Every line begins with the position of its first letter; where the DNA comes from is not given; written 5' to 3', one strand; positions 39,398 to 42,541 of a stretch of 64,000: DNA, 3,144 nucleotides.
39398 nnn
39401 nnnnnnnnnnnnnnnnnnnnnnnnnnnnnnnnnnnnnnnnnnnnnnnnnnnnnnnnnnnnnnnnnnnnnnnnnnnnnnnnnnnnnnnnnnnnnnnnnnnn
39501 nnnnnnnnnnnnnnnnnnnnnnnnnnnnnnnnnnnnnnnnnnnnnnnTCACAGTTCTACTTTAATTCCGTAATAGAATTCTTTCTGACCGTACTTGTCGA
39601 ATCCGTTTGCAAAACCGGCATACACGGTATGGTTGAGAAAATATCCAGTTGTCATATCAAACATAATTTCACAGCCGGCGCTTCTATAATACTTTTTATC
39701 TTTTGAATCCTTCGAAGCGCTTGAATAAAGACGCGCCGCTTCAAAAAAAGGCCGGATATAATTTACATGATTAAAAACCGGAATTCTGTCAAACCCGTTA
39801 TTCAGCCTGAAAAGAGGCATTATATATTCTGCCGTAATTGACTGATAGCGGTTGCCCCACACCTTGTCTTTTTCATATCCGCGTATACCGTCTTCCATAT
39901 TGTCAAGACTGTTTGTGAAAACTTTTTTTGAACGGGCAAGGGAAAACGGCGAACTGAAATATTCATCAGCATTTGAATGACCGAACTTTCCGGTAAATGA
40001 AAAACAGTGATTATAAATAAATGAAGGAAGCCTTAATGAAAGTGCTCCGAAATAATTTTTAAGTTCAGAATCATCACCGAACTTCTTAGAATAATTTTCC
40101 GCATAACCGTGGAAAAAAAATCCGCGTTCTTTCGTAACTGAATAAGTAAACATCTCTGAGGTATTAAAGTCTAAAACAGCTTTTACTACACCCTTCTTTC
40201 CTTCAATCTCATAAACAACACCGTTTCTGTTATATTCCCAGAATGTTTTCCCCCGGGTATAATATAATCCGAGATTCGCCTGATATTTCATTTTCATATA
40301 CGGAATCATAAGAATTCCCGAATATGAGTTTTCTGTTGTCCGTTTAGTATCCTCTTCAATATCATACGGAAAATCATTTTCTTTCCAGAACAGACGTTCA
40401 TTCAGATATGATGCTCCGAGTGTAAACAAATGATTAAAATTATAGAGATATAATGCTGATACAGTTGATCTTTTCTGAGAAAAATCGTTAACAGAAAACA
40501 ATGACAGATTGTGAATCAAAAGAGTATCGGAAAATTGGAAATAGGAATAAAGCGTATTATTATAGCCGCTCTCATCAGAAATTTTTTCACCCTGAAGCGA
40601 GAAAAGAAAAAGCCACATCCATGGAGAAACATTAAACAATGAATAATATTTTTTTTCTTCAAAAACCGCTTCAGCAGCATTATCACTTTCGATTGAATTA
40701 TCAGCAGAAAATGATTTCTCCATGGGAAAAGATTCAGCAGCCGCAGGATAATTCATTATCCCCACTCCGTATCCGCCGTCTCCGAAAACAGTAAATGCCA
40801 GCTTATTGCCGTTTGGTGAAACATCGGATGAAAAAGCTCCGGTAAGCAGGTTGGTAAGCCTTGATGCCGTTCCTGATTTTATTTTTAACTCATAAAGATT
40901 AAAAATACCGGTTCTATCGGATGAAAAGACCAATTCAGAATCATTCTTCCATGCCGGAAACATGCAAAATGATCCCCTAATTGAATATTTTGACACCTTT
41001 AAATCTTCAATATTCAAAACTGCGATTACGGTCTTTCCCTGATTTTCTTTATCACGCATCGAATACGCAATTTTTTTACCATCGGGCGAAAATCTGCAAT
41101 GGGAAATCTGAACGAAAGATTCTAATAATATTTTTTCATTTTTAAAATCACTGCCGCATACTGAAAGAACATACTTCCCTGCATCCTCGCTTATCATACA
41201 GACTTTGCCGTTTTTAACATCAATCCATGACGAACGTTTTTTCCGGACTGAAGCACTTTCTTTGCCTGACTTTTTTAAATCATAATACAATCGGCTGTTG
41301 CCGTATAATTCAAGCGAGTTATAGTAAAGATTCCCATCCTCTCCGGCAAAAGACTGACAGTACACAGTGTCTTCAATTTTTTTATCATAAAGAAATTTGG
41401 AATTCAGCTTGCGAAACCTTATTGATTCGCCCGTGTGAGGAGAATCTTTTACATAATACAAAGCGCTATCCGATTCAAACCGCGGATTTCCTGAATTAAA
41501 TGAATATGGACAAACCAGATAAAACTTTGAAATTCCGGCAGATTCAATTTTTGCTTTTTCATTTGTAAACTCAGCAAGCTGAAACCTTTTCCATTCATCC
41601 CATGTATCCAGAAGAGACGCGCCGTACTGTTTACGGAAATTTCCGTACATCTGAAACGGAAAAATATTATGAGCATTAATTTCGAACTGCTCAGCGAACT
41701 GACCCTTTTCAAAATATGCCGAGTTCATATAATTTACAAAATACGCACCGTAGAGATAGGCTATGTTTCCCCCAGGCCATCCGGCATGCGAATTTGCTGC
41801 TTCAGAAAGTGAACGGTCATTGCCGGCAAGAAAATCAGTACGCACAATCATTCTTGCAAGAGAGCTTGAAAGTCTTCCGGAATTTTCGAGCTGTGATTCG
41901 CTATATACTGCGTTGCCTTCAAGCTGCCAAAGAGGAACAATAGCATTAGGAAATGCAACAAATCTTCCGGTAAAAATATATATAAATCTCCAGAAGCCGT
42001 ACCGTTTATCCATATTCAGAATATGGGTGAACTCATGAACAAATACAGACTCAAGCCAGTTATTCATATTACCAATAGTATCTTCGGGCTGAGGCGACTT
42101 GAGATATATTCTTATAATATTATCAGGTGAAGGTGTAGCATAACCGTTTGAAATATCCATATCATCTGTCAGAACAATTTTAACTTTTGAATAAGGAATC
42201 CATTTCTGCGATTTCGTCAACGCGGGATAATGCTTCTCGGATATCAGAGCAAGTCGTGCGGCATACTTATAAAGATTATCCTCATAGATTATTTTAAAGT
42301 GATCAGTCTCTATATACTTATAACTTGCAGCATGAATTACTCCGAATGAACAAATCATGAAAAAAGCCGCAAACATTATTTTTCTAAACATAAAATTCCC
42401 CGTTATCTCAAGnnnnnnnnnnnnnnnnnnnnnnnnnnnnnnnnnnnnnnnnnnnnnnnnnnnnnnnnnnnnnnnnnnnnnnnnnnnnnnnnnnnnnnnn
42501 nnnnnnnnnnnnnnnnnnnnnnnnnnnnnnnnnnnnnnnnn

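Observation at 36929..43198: Coupled operon: VanY-like peptidase - 947-aa secreted HExxH/beta-propeller protein - 709-aa radical-SAM-like (CX4CX2C, B12-like N-term) - YkgJ Cys-cluster protein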

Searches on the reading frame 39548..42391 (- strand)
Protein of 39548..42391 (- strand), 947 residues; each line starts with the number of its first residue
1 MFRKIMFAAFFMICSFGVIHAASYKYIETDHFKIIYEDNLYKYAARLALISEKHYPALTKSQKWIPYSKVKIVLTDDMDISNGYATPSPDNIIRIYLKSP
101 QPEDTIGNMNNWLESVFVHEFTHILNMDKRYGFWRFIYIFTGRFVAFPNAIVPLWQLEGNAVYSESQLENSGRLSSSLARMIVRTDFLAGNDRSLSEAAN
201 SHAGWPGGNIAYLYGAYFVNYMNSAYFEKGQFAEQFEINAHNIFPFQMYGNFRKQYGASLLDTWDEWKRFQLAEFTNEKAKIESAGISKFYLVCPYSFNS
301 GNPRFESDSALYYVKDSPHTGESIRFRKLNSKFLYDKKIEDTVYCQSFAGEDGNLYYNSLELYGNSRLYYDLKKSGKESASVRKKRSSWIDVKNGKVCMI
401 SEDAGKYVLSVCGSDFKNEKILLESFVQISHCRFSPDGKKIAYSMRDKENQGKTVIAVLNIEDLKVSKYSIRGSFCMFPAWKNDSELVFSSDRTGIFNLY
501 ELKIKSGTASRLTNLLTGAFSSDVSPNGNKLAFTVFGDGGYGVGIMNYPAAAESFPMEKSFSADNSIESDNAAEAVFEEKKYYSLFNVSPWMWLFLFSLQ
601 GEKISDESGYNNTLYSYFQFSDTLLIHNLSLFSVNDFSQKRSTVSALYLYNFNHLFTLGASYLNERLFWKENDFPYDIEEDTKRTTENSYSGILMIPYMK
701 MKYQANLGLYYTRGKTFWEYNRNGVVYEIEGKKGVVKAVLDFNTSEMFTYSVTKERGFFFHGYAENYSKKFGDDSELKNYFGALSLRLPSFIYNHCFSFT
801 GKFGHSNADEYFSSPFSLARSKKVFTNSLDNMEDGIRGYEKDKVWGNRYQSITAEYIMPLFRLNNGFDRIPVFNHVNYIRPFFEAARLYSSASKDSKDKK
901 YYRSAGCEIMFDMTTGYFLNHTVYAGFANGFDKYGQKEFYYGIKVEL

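Call 3: search_protein_families(library=pfam, proteins=[window:39548-42391:-], max_evalue=0.1)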
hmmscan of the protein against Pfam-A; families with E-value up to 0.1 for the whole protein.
window:39548-42391:- (947 aa): 2 families
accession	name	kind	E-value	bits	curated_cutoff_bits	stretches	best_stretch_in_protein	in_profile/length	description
PF07676.18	PD40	-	8.8e-08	32.4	20.9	0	524-541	16-34/38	WD40-like Beta Propeller Repeat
PF02897.21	Peptidase_S9_N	-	0.018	14.3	24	1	425-489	122-185/414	Prolyl oligopeptidase, N-terminal beta-propeller domain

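Call 4: search_protein_families(library=ncbifam, proteins=[window:39548-42391:-], max_evalue=0.1)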
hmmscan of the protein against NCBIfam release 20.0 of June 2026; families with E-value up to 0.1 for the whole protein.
window:39548-42391:- (947 aa): 2 families
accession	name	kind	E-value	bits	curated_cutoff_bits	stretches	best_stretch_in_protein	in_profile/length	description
TIGR02800.1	propeller_TolB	equivalog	2.3e-21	76.3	343.15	2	396-534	158-296/418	Tol-Pal system beta propeller repeat protein TolB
NF002183.0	PRK01029.1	equivalog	0.0017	17.5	405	1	416-513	316-411/429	Tol-Pal system protein TolB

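Call 18: search_solved_structures(query=window:39548-42391:-, max_evalue=0.1)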
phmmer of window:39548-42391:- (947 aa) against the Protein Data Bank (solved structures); distinct sequences matched with E-value up to 0.1: 13.
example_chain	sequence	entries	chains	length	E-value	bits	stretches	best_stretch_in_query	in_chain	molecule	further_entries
4r40_A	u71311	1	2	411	9.4e-08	33.8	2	433-540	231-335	Protein TolB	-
4pwz_A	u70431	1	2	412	9.5e-08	33.8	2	433-540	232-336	Protein TolB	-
3iax_A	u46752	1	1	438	4e-06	28.4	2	433-540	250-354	Protein tolB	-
1c5k_A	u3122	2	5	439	4e-06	28.4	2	433-540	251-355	PROTEIN (TOLB PROTEIN) | PROTEIN TOLB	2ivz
6pnv_A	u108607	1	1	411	5.7e-06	27.9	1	407-571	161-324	Tol-Pal system protein TolB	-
1crz_A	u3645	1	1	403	2.4e-05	25.8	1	407-570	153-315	TOLB PROTEIN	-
2w8b_B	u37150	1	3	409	2.5e-05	25.7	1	407-570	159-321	PROTEIN TOLB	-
2w8b_A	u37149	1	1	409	2.6e-05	25.7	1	407-570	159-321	PROTEIN TOLB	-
2hqs_A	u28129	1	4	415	2.7e-05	25.7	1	407-570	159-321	Protein tolB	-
2ojh_A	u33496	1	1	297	3.9e-05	25.1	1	394-533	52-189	Uncharacterized protein Atu1656/AGR_C_3050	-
4jml_A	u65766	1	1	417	4.3e-05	25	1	407-513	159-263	Protein TolB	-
7nst_E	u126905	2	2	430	4.7e-05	24.8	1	407-569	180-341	Tol-Pal system protein TolB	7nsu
7mx5_A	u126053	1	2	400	0.0035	18.7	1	403-571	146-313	Tol-Pal system protein TolB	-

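Call 19: find_homologous_proteins(query=window:39548-42391:-)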
Query window:39548-42391:- (947 aa): 288 proteins with E <= 0.001 among 5569 candidates; the best 120 are listed.
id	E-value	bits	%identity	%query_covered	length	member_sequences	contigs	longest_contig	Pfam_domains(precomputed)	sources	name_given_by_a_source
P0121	0.0e+0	2183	100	100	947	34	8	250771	PF26549.1,PF26550.2,PF07676.19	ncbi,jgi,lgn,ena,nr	ncbi:MAG TPA: hypothetical protein PK624_00120 [Spirochaetota bacterium]|nr:hypothetical protein [Sp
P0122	0.0e+0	1799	81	100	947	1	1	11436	PF26549.1,PF07676.19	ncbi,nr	ncbi:MAG: PD40 domain-containing protein [Spirochaetes bacterium]|nr:PD40 domain-containing protein 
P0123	0.0e+0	1152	82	63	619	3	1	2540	PF26549.1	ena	-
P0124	5.3e-117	410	29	99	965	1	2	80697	PF26549.1,PF26550.2,PF07676.19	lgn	-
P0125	4.8e-115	404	29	99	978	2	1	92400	PF26549.1,PF26550.2,PF19283.5,PF07676.19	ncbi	-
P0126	6.7e-107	377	30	97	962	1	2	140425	PF26549.1,PF26550.2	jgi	jgi:hypothetical protein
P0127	4.6e-101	358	29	97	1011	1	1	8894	PF26549.1,PF26550.2,PF07676.19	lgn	-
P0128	6.3e-81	291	27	99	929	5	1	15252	PF25174.2,PF26549.1,PF00930.28,PF23381.2,PF26550.2,PF25460.2,PF19283.5,PF07676.19,PF23414.2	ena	-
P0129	1.6e-75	273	26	98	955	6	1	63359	PF26549.1,PF00930.28,PF26550.2,PF07676.19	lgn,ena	-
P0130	1.5e-69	253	27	98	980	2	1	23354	PF26549.1,PF00930.28,PF26550.2,PF02897.22,PF07676.19,PF01103.30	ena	-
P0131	4.8e-69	252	27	98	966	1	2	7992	PF26549.1,PF00930.28,PF26550.2,PF19283.5,PF02897.22,PF07676.19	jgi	jgi:Tol biopolymer transport system component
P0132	1.9e-68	250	26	100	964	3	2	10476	PF26549.1,PF00930.28,PF26550.2,PF07676.19,PF01103.30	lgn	-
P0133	1.5e-67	247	26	97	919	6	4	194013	PF04450.19,PF25174.2,PF26549.1,PF00930.28,PF26550.2,PF19283.5,PF07676.19,PF23414.2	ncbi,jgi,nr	ncbi:hypothetical protein NLD30_00170 [SCandidatus Aminicenantes bacterium Aminicenantia_JdfR_compos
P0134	1.7e-66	243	26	97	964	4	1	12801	PF26549.1,PF00930.28,PF26550.2,PF02897.22,PF07676.19,PF01103.30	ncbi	-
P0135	1.1e-65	241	27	99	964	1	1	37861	PF25174.2,PF26549.1,PF00930.28,PF23381.2,PF26550.2,PF19283.5,PF02897.22,PF07676.19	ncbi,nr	ncbi:MAG: hypothetical protein PHX78_09485 [bacterium]|nr:hypothetical protein [bacterium]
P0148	4.5e-62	229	25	100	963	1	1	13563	PF25174.2,PF26549.1,PF00930.28,PF26550.2,PF02897.22,PF07676.19,PF08450.19,PF01103.30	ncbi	ncbi:MAG TPA: BamA/TamA family outer membrane protein [Nitrospirota bacterium]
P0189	2.6e-54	203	24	97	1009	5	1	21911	PF26549.1,PF26550.2,PF07676.19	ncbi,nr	ncbi:MAG: BamA/TamA family outer membrane protein [Polyangiaceae bacterium]|nr:BamA/TamA family oute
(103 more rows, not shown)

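Call 20: find_encoding_contigs(protein=P0124, flank=8000, max_places=2)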
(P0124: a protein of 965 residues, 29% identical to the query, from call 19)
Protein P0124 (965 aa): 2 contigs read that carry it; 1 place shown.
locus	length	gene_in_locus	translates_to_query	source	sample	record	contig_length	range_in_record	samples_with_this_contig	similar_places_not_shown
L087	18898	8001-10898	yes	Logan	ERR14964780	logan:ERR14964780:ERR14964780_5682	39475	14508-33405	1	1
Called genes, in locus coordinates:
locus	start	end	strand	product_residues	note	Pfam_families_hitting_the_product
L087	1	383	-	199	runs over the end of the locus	PF02508:Rnf-Nqr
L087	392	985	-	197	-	PF02508:Rnf-Nqr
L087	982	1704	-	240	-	PF04205:FMN_bind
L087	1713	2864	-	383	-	PF03116:NQR2_RnfD_RnfE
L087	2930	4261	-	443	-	PF13375:RnfC_N, PF01512:Complex1_51K, PF10531:SLBB, PF12797:Fer4_2 (faint), PF12838:Fer4_7, PF13183:Fer4_8 (weak), PF13187:Fer4_9 (weak), PF13237:Fer4_10, +3 more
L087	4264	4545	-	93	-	-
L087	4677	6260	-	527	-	PF03023:MurJ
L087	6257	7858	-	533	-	PF02310:B12-binding, PF04055:Radical_SAM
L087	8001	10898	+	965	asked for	PF26550:Tricorn_2nd, PF26549:Tricorn_N, PF07676:PD40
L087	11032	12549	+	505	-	PF08668:HDOD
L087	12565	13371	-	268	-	PF12146:Hydrolase_4, PF00561:Abhydrolase_1, PF00975:Thioesterase, PF12697:Abhydrolase_6, PF00561:Abhydrolase_1 (weak), PF08386:Abhydrolase_4 (faint)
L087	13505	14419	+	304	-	PF02091:tRNA-synt_2e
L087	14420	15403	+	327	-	PF01368:DHH, PF02272:DHHA1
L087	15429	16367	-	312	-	-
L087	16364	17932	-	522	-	PF00515:TPR_1 (faint), PF07719:TPR_2 (faint), PF09976:TPR_21 (faint), PF13174:TPR_6 (faint), PF13424:TPR_12 (faint), PF14559:TPR_19 (weak), PF23914:TPR_CcmH_CycH (weak), PF04471:Mrr_cat, +7 more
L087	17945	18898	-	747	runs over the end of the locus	-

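Call 21: find_encoding_contigs(protein=P0125, flank=8000, max_places=2)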
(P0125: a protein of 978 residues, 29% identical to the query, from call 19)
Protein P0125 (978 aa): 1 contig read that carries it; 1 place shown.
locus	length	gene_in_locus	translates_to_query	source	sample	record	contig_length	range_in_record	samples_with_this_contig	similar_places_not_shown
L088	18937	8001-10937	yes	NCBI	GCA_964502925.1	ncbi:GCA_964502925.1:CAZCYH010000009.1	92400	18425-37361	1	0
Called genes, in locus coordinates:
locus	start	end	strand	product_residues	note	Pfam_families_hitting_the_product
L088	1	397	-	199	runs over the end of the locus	PF02508:Rnf-Nqr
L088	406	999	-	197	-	PF02508:Rnf-Nqr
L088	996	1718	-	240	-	PF04205:FMN_bind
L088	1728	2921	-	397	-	PF03116:NQR2_RnfD_RnfE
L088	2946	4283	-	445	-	PF13375:RnfC_N, PF01512:Complex1_51K, PF10531:SLBB, PF12797:Fer4_2 (faint), PF12838:Fer4_7, PF13183:Fer4_8 (weak), PF13187:Fer4_9 (weak), PF13237:Fer4_10, +4 more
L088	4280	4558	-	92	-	-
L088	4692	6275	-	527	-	PF03023:MurJ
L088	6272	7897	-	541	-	-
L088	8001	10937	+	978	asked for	PF19283:APEH_N (faint), PF26550:Tricorn_2nd, PF26549:Tricorn_N (weak), PF07676:PD40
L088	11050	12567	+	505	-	PF08668:HDOD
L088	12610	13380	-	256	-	PF00561:Abhydrolase_1, PF00975:Thioesterase, PF03959:FSH1 (faint), PF12146:Hydrolase_4, PF12697:Abhydrolase_6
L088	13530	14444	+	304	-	PF02091:tRNA-synt_2e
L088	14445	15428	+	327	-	PF01368:DHH, PF02272:DHHA1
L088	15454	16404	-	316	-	PF02195:ParB_N (weak)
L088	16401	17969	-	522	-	PF12895:ANAPC3 (faint), PF00515:TPR_1 (faint), PF07719:TPR_2 (faint), PF23914:TPR_CcmH_CycH, PF14559:TPR_19 (weak), PF14559:TPR_19 (weak), PF04471:Mrr_cat, PF22722:NA-iREase1 (weak), +12 more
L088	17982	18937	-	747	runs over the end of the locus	-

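Call 22: find_encoding_contigs(protein=P0126, flank=8000, max_places=2)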
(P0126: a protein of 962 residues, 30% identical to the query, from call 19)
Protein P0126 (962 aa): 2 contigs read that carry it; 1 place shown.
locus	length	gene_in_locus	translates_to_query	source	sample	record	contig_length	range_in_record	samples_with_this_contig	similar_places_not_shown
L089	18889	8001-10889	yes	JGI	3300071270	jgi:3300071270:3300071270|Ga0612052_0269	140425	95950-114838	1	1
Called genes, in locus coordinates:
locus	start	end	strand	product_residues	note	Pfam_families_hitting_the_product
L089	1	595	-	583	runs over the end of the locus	PF02743:dCache_1 (weak), PF00015:MCPsignal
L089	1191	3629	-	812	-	PF02861:Clp_N, PF00004:AAA, PF23569:NBD_SMAX1, PF17871:AAA_lid_9, PF00004:AAA, PF07724:AAA_2, PF07728:AAA_5, PF10431:ClpB_D2-small, +8 more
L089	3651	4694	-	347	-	PF00217:ATP-gua_Ptrans, PF27454:McsB_C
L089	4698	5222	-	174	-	PF02151:UVR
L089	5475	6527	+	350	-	PF00155:Aminotran_1_2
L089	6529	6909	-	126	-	-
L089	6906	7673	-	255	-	PF02557:VanY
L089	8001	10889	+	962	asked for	PF26549:Tricorn_N (faint), PF26550:Tricorn_2nd (faint)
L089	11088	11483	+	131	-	PF00011:HSP20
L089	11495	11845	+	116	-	PF00011:HSP20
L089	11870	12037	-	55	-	-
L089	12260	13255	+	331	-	-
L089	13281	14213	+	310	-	-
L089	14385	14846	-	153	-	-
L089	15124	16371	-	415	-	PF07228:SpoIIE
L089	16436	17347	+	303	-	PF00005:ABC_tran, PF13401:AAA_22 (faint), PF00196:GerE, PF08281:Sigma70_r4_2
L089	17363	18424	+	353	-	PF00532:Peripla_BP_1 (weak), PF13407:Peripla_BP_4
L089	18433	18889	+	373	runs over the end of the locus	PF02653:BPD_transp_2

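Call 26: search_protein_families(library=pfam, proteins=[P0148, P0133, P0189], max_evalue=0.01)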
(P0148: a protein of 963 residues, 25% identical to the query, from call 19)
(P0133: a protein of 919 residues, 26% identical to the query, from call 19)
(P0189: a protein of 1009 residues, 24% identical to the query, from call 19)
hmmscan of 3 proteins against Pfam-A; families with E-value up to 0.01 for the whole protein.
P0148 (963 aa): 6 families
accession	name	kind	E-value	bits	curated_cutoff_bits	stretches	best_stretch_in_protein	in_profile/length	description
PF07676.18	PD40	-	3.8e-31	106.8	20.9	4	495-522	9-37/38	WD40-like Beta Propeller Repeat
PF00930.27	DPPIV_N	-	4e-11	42.7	22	1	467-536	15-80/354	Dipeptidyl peptidase IV (DPP IV) N-terminal region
PF01103.29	Omp85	-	6.5e-11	42.8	24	1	690-956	53-320/325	Omp85 superfamily domain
PF08450.18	SGL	-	7.7e-07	29.4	26.3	1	477-553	117-191/246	SMP-30/Gluconolactonase/LRE-like region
PF02897.21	Peptidase_S9_N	-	1.1e-05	24.9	24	1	304-386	128-211/414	Prolyl oligopeptidase, N-terminal beta-propeller domain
PF25174.1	Beta-prop_THOC3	-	1.4e-05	24.7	305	0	456-560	95-193/272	THOC3 beta-propeller domain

P0133 (919 aa): 9 families
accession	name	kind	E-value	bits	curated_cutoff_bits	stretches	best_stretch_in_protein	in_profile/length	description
PF07676.18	PD40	-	2.6e-20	72.3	20.9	2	479-505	10-37/38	WD40-like Beta Propeller Repeat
PF00930.27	DPPIV_N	-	1.7e-10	40.6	22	0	460-520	25-81/354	Dipeptidyl peptidase IV (DPP IV) N-terminal region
PF25174.1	Beta-prop_THOC3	-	1e-06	28.4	305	1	413-521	70-171/272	THOC3 beta-propeller domain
PF23414.1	Beta-prop_EML_2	-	2.8e-06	27.3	90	1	414-552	22-152/266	Echinoderm microtubule-associated protein second beta-propeller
PF04450.18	BSP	-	6.7e-06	26.5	23.8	1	207-264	155-207/207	Peptidase of plants and bacteria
PF01435.24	Peptidase_M48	-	0.00066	20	20.3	1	45-127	7-84/186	Peptidase family M48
PF12894.13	ANAPC4_WD40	-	0.00091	19.9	22.9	0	460-499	19-60/91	Anaphase-promoting complex subunit 4 WD40 domain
PF24797.1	Beta-prop_WDR35_TULP_N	-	0.0019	17.9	80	1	429-502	111-181/332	WDR35/TULP4 N-terminal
PF14583.12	Pectate_lyase22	-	0.0077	15.4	30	0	439-535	41-138/386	Oligogalacturonate lyase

P0189 (1009 aa): 1 family
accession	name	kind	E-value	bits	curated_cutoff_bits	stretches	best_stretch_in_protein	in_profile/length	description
PF07676.18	PD40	-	1e-14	54.5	20.9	1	526-558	4-37/38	WD40-like Beta Propeller Repeat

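Call 37: find_related_loci(query=A2, collection=metagenome_contigs, flank=8000)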
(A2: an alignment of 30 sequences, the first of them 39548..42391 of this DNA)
Query A2 (947 aa) in metagenome_contigs; peptide patterns used: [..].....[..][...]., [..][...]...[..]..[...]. (x = any residue, [..] = any of these).
600 stretches matched a pattern (row limit reached: there are more); 459 encode a relative of the query (tblastn E <= 1e-3); the best 80 are kept; 80 distinct loci.
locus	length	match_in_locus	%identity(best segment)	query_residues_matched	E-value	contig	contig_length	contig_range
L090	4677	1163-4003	84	1-947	0e+0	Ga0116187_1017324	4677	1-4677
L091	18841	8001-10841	94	1-947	0e+0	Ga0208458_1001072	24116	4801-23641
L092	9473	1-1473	96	457-947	0e+0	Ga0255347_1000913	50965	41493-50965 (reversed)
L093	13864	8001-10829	28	1-947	2e-101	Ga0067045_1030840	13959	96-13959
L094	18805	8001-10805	29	21-943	3e-112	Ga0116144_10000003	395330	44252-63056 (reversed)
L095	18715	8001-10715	30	27-943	3e-109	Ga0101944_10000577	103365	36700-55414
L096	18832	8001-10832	29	21-943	5e-105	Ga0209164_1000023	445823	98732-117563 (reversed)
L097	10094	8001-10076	31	27-728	6e-85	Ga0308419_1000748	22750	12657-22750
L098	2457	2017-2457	90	1-147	5e-84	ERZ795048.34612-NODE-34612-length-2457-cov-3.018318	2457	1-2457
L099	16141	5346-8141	29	24-943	3e-108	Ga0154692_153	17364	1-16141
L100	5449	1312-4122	26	24-947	5e-73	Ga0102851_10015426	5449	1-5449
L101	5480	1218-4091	26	5-947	3e-72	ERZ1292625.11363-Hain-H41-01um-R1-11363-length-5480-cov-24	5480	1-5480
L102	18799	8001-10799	26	27-947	7e-72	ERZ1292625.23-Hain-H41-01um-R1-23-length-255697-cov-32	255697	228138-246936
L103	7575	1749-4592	26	8-940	5e-71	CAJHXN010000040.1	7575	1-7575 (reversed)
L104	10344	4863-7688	24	24-941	2e-70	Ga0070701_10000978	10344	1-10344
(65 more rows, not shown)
